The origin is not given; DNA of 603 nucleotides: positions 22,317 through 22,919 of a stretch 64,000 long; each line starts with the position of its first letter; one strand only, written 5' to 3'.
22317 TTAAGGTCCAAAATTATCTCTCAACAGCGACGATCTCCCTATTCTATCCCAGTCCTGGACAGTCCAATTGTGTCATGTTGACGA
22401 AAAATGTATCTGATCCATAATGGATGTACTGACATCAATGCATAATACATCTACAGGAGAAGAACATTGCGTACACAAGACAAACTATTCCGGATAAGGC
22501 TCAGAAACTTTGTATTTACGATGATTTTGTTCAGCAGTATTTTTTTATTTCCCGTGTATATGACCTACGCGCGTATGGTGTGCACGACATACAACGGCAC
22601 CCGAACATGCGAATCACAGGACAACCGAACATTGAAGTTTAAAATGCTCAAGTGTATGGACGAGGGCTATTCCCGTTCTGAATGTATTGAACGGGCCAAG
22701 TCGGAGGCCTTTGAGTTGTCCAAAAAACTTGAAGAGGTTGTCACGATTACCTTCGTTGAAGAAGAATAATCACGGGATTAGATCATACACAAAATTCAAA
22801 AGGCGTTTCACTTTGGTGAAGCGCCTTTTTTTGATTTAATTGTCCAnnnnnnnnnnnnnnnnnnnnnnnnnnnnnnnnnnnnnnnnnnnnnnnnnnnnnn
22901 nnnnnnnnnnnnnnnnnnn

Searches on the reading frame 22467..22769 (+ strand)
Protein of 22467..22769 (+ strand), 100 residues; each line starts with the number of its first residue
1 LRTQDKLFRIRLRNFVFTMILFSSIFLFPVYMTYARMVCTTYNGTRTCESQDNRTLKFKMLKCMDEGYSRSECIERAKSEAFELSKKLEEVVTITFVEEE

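Call 3: search_protein_families(library=pfam, proteins=[window:22467-22769:+], max_evalue=0.01)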
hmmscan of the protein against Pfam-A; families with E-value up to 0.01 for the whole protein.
window:22467-22769:+ (100 aa): 1 family
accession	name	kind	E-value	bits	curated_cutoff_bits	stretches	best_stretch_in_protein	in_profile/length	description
PF07127.16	Nodulin_late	-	0.0036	18.1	30.4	1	14-65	6-50/54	Late nodulin domain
